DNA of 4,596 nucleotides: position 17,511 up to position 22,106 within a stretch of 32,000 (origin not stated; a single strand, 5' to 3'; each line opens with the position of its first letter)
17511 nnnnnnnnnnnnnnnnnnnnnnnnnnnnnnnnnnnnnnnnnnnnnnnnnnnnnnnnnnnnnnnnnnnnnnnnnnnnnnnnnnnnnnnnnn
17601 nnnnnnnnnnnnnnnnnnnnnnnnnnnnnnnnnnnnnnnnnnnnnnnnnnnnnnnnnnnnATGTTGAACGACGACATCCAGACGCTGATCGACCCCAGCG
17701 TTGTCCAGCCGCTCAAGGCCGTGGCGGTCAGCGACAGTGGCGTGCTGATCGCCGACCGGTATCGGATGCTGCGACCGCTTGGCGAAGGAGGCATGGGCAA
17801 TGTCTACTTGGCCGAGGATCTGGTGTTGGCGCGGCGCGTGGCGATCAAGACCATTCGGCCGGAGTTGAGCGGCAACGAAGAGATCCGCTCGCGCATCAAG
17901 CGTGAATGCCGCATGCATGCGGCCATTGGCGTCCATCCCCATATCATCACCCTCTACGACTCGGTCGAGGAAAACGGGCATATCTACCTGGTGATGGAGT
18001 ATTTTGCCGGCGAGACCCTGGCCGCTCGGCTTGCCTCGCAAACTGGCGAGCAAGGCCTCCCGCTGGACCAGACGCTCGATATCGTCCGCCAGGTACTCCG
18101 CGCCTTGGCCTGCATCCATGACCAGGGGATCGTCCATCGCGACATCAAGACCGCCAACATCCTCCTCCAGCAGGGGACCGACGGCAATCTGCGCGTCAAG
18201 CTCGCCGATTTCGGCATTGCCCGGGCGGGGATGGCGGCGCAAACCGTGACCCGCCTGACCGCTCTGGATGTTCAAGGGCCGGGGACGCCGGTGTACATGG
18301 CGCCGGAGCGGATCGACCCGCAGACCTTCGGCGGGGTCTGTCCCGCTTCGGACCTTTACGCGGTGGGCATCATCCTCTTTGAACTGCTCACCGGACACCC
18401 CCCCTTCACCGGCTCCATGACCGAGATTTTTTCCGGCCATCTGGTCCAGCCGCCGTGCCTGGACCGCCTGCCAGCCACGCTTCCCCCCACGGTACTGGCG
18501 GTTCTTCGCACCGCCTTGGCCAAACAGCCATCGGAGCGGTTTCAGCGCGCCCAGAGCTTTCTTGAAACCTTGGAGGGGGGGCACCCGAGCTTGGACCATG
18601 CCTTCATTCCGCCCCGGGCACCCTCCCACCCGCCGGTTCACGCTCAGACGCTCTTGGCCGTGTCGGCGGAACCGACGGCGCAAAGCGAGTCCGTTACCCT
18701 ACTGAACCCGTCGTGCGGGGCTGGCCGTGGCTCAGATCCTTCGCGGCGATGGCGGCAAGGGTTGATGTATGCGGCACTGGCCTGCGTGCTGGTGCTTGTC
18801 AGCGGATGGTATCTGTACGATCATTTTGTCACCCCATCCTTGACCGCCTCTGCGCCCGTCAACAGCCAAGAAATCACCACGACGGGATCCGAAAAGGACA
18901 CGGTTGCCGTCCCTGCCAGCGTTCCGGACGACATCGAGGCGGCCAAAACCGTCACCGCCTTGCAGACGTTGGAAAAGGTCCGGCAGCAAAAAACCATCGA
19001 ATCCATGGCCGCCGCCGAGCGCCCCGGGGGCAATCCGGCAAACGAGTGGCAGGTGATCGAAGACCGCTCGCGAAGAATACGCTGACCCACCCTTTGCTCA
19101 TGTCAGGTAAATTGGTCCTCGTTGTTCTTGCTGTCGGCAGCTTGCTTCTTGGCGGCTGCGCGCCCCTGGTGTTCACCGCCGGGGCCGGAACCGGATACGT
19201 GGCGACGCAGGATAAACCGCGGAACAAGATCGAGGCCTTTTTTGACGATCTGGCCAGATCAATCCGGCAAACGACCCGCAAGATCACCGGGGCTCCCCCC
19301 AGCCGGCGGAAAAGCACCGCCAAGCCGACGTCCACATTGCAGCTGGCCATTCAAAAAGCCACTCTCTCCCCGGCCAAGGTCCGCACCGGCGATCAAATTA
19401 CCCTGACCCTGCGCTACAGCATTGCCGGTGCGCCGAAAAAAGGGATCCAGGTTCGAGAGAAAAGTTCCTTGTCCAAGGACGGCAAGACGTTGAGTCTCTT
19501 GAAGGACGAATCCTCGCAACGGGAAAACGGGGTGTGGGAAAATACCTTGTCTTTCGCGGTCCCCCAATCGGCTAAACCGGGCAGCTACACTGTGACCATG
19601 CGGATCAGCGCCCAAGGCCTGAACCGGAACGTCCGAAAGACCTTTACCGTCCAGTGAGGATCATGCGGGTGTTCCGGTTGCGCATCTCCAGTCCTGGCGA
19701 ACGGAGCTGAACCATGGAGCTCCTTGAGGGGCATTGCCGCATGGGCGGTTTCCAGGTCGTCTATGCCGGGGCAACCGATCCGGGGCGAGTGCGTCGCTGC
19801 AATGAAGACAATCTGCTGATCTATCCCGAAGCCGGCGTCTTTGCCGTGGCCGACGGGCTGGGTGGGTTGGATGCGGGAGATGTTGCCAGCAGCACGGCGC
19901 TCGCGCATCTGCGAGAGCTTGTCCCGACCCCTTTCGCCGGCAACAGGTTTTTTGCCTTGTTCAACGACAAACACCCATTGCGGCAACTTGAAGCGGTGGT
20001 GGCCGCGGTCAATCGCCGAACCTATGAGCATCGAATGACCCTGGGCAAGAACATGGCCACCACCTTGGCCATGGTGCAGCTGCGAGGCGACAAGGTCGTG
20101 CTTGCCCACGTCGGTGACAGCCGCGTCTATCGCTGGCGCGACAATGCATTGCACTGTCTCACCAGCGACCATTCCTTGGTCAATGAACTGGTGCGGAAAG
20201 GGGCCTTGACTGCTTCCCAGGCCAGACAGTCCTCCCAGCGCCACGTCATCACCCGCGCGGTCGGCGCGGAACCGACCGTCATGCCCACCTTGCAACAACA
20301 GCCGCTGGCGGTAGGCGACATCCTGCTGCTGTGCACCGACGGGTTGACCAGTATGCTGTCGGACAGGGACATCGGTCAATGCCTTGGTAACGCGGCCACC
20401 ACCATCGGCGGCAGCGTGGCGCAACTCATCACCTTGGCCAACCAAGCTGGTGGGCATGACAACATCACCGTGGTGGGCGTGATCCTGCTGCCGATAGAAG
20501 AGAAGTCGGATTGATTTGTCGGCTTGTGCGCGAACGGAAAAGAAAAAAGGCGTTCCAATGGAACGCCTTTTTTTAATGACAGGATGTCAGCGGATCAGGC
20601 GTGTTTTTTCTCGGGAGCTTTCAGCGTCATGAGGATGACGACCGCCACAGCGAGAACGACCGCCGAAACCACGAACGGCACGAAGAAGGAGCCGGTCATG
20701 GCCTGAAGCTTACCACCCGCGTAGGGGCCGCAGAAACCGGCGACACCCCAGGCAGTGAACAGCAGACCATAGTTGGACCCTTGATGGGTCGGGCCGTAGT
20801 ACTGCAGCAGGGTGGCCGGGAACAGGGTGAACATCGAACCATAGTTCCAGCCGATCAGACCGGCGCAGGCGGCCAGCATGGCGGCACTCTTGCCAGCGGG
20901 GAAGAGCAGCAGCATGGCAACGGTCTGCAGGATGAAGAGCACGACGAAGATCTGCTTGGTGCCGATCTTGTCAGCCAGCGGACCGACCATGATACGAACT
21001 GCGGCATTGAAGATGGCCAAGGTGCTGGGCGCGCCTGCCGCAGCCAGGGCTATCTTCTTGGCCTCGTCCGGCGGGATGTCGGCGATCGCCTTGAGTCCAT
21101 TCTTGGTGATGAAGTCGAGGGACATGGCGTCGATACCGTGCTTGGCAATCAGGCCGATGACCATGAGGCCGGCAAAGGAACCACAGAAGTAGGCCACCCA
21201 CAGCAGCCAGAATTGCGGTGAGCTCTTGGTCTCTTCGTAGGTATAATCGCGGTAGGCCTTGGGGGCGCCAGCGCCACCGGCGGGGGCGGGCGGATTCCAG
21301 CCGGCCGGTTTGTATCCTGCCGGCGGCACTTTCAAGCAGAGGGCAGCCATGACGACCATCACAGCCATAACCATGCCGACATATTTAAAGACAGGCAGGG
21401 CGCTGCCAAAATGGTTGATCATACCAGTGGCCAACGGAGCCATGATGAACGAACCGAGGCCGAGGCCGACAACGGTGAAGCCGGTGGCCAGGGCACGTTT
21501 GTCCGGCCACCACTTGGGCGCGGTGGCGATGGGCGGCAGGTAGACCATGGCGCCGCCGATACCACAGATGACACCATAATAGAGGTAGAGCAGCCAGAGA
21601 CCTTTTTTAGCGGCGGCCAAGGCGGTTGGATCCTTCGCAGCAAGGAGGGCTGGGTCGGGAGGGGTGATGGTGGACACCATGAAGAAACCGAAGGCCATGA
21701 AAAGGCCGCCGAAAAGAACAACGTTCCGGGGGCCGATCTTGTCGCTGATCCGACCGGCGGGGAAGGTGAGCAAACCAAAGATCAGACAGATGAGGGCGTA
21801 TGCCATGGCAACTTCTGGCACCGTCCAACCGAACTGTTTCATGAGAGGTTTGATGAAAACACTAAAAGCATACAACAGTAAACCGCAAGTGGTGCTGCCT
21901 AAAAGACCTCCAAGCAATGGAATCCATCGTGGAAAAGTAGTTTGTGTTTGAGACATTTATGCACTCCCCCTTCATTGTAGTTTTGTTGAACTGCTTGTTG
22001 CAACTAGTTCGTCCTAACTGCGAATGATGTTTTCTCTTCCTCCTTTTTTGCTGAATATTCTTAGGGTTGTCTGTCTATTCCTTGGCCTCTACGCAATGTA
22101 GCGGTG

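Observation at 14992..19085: Proteobacterial-type counterpart of the mycobacterial Rv1747-PknF pair: a tandem-FHA ABC exporter translationally coupled to a Ser/Thr kinase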

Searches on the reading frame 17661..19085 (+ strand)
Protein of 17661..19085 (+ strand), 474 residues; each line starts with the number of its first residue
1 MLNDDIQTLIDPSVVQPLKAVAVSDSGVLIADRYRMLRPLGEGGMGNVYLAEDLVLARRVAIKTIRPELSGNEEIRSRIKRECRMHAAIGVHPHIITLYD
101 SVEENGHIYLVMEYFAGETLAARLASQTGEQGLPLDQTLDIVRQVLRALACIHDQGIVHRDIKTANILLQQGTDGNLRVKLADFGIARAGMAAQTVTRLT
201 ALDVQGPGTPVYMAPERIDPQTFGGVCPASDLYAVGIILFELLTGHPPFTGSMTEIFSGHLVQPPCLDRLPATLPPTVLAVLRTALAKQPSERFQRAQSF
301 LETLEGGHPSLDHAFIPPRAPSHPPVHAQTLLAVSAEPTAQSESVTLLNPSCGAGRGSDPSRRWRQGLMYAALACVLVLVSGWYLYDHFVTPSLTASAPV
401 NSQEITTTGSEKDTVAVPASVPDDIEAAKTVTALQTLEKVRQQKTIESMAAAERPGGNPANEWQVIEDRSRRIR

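Call 7: search_protein_families(library=pfam, proteins=[window:17661-19085:+], max_evalue=0.01)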
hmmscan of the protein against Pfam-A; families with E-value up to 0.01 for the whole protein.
window:17661-19085:+ (474 aa): 6 families
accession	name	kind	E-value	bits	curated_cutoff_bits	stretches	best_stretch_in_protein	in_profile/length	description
PF00069.31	Pkinase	-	4.4e-51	174.2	31.7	1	34-295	1-253/263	Protein kinase domain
PF07714.23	PK_Tyr_Ser-Thr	-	4.8e-33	115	23.1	1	36-294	3-249/258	Protein tyrosine and serine/threonine kinase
PF03109.22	ABC1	-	2.4e-05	24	22.9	1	109-189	144-216/244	ABC1 atypical kinase-like domain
PF06293.20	Kdo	-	2.9e-05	24.1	21.3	1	128-188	111-170/207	Lipopolysaccharide kinase (Kdo/WaaP) family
PF01636.29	APH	-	0.00014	22.2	23.2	0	48-154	13-109/239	Phosphotransferase enzyme family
PF17667.7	Pkinase_fungal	-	0.0023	17.2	24.1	1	139-214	289-361/387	Fungal protein kinase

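Call 30: search_protein_families(library=ncbifam, proteins=[window:17661-19085:+], max_evalue=1)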
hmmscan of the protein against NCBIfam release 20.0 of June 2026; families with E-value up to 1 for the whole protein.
window:17661-19085:+ (474 aa): 24 families
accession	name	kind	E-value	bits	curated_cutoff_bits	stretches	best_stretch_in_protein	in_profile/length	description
NF033483.0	PknB_PASTA_kin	equivalog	1.2e-73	249.1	450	1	27-315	2-279/563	Stk1 family PASTA domain-containing Ser/Thr kinase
NF047741.1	antiphage_MADS6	equivalog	2.4e-52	178.3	460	2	73-306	236-459/612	methylation-associated defense system protein kinase MAD6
TIGR03903.1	TOMM_kin_cyc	equivalog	6.8e-43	146.8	705.75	1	58-302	4-242/1267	TOMM system kinase/cyclase fusion protein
NF052427.1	StpK7MSMEG_1200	equivalog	2.4e-42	145.2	900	1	33-299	8-260/601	serine/threonine protein kinase StpK7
NF009651.0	PRK13184.1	equivalog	5.3e-37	127.3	839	1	32-305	2-288/932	serine/threonine-protein kinase PknD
NF038150.1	lanthi_synth_IV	equivalog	2.4e-33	115.5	650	1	25-342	182-488/851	class IV lanthionine synthetase LanL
NF053615.1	SerThrKinAfsKStmc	equivalog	4.4e-27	95.1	1300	1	35-297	16-262/809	protein serine/threonine kinase AfsK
NF033442.0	BREX_PglW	equivalog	2.5e-25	88.4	990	2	14-191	498-664/1391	BREX system serine/threonine kinase PglW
NF038151.1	lanthi_synth_III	equivalog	2.7e-17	62.5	575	1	33-243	221-423/833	class III lanthionine synthetase LanKC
NF043056.1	T4SS_LegK1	equivalog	2e-12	46.5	550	1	64-242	110-283/516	Dot/Icm T4SS effector kinase LegK1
NF058632.1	SerThrKinPrkT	equivalog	1.8e-11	43.7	280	1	31-173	20-154/322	serine/threonine protein kinase PrkT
NF011464.0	PRK14879.1-7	equivalog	8.7e-10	38.7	246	1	76-188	50-150/221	Kae1-associated kinase Bud32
TIGR03724.2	arch_bud32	equivalog_domain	3.7e-09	36.3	125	1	52-190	14-134/193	KEOPS complex kinase/ATPase Bud32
NF011463.0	PRK14879.1-4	equivalog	7.6e-08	32.1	188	1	49-188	36-161/237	Kae1-associated kinase Bud32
NF007174.0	PRK09605.1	equivalog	3.9e-07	28.9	447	1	52-189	357-475/535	bifunctional N(6)-L-threonylcarbamoyladenine synthase/serine/threonine protein kinase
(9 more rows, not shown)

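Call 86: search_solved_structures(query=window:17661-19085:+, max_evalue=1e-20)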
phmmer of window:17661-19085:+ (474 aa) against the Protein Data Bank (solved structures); distinct sequences matched with E-value up to 1e-20: 198 (the best 60 are shown).
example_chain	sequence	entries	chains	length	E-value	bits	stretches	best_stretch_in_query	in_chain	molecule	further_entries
7naa_A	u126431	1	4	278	6.9e-41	144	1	34-304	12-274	Non-specific serine/threonine protein kinase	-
4x3f_A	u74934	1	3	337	1.1e-39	140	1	27-341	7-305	Serine/threonine-protein kinase PknA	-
9tmq_A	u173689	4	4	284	1.4e-39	139.7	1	27-303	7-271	Serine/threonine-protein kinase PknA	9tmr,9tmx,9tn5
4ow8_A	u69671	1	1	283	1.4e-39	139.7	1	27-303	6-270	Serine/threonine-protein kinase PknA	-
6b2q_A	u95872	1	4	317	1.7e-39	139.5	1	26-321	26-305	Serine/threonine-protein kinase PknA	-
1mru_A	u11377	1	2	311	9.8e-38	133.7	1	30-305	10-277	Probable serine/threonine-protein kinase pknB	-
5u94_A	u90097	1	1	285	1.2e-37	133.3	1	30-300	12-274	Serine/threonine-protein kinase PknB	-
6b2p_A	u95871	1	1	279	1.4e-37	133.2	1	30-300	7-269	Serine/threonine-protein kinase PknB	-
1o6y_A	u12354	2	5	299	1.6e-37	132.9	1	30-300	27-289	SERINE/THREONINE-PROTEIN KINASE PKNB | Probable serine/threonine-protein kinase pknB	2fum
9ru3_A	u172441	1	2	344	3.7e-37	131.7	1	27-300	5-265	Serine/threonine-protein kinase StkP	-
9ruk_A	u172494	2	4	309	4e-37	131.6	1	27-298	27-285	Serine/threonine-protein kinase StkP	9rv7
3f69_A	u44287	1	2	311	4.8e-37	131.4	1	30-305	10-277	Serine/threonine-protein kinase pknB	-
9ruj_A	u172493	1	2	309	7.4e-37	130.8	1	27-298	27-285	Serine/threonine-protein kinase StkP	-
3f61_A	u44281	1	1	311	8.7e-37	130.5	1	30-305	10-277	Serine/threonine-protein kinase pknB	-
9ymt_A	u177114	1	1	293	1.1e-36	130.2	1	27-303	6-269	Serine/Threonine Kinase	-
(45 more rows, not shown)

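Call 93: search_protein_families(library=padloc, proteins=[window:17661-19085:+], max_evalue=0.001)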
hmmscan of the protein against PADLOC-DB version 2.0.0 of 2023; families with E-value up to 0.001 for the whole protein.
window:17661-19085:+ (474 aa): 35 families (the best 25 are shown)
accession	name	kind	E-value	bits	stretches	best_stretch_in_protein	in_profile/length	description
PDLC04061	PD-T4-6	-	3.1e-79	265.8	1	24-455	8-444/510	-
PDLC04053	PD-T4-6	-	6.5e-75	250.5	1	32-331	9-293/311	-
PDLC04042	PD-T4-6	-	2e-74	248.9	1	29-307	6-272/292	-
PDLC04138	mad6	-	7.4e-72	241.2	1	23-305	42-311/659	mads_6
PDLC04060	PD-T4-6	-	3.2e-66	222.2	1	27-305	3-267/486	-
PDLC04054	PD-T4-6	-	1.2e-65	220.3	1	29-320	8-286/347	-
PDLC04043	PD-T4-6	-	1e-63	214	1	24-305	7-275/452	-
PDLC04039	PD-T4-6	-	3.6e-61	205.6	1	24-301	7-269/458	-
PDLC04047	PD-T4-6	-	1.6e-60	202.9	1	28-305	6-270/327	-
PDLC04057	PD-T4-6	-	1e-59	200.7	1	27-427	3-369/443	-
PDLC04041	PD-T4-6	-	2.5e-55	186.5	1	31-361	27-323/443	-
PDLC01088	C3a189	-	6.9e-55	185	1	38-377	3-278/840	kinase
PDLC04052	PD-T4-6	-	5.4e-54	182.2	1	29-305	6-274/496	-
PDLC04040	PD-T4-6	-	5.2e-53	178.6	1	40-404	2-359/547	-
PDLC04048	PD-T4-6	-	5.4e-53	178.6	1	27-302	5-267/354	-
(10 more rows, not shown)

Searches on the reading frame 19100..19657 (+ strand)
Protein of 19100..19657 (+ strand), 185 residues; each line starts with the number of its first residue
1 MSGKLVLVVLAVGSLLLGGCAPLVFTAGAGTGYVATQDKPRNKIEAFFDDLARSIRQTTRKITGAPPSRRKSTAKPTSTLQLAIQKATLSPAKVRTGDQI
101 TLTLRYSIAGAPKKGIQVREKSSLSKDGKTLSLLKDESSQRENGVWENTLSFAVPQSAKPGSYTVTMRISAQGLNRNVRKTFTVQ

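Call 30: search_protein_families(library=ncbifam, proteins=[window:19100-19657:+], max_evalue=1)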
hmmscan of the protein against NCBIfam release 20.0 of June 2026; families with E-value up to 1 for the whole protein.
window:19100-19657:+ (185 aa): 1 family
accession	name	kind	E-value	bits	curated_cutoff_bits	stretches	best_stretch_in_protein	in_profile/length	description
TIGR03769.1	P_ac_wall_RPT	domain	0.15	12.6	30.9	1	159-171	11-23/41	TIGR03769 domain-containing protein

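Call 93: search_protein_families(library=padloc, proteins=[window:19100-19657:+], max_evalue=0.001)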
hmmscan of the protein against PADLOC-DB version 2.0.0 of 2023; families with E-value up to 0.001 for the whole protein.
window:19100-19657:+ (185 aa): 0 families

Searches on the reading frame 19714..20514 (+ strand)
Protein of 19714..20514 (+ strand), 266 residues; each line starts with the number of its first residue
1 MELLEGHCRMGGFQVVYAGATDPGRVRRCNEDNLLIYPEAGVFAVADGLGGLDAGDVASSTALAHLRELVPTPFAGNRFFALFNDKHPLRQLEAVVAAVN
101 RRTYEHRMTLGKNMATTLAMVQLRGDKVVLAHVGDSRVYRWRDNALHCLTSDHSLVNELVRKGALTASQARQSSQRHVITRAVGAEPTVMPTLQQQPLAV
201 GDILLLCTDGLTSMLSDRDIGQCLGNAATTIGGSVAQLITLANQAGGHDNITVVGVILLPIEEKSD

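Call 7: search_protein_families(library=pfam, proteins=[window:19714-20514:+], max_evalue=0.01)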
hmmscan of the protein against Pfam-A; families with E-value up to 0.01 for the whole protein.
window:19714-20514:+ (266 aa): 4 families
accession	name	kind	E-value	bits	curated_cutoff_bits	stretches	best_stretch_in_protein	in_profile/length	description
PF13672.11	PP2C_2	-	6.2e-12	45.9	24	1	29-219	11-182/209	Protein phosphatase 2C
PF00481.26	PP2C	-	1.9e-06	28.2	20.3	1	39-157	33-144/255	Protein phosphatase 2C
PF07228.17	SpoIIE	-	0.00031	21.2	25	0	181-217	103-138/192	Stage II sporulation protein E (SpoIIE)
PF04337.18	DUF480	-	0.00083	19.9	25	1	85-195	21-134/149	Protein of unknown function, DUF480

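Call 30: search_protein_families(library=ncbifam, proteins=[window:19714-20514:+], max_evalue=1)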
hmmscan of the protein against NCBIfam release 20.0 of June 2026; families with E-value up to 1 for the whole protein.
window:19714-20514:+ (266 aa): 3 families
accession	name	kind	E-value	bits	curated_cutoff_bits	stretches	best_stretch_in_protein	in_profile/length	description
NF033484.1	Stp1_PP2C_phos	equivalog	2.3e-64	217.1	230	1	21-254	2-229/232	Stp1/IreP family PP2C-type Ser/Thr phosphatase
NF011149.0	PRK14559.1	equivalog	6.1e-30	104.5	374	1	15-256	372-629/642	serine/threonine phosphatase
NF003758.0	PRK05352.1-1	equivalog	0.15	10.8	850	1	164-231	271-335/468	Na(+)-translocating NADH-quinone reductase subunit A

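Call 93: search_protein_families(library=padloc, proteins=[window:19714-20514:+], max_evalue=0.001)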
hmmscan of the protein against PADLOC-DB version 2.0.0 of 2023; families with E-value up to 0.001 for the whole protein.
window:19714-20514:+ (266 aa): 2 families
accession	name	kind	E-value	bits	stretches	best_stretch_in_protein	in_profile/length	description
PDLC04518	PDC-M21C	-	1.9e-11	41.6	1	80-219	57-194/243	-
PDLC04519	PDC-M21C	-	4.3e-07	27.8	1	89-212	63-183/224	-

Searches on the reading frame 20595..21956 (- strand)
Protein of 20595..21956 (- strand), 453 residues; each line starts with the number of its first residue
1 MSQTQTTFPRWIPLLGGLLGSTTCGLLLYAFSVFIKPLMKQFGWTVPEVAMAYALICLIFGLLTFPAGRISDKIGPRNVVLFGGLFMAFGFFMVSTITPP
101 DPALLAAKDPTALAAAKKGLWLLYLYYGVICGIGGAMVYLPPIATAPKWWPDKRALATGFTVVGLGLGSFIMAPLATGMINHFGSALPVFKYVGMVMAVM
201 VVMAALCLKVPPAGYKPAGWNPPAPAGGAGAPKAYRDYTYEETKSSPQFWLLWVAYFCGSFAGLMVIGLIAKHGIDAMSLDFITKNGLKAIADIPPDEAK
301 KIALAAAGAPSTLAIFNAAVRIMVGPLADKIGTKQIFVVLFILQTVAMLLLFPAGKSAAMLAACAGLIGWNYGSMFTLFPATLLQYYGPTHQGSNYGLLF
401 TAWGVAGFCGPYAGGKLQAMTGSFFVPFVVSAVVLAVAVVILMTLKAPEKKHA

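Call 10: search_protein_families(library=pfam, proteins=[window:20595-21956:-], max_evalue=0.01)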
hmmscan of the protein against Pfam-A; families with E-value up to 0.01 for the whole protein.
window:20595-21956:- (453 aa): 2 families
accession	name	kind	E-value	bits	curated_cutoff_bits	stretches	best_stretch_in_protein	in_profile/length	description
PF07690.21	MFS_1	-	9.1e-41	140.4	33.4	2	19-280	3-234/347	Major Facilitator Superfamily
PF06779.20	MFS_4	-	0.0001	22.3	26.3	1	324-442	247-363/364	Uncharacterised MFS-type transporter YbfB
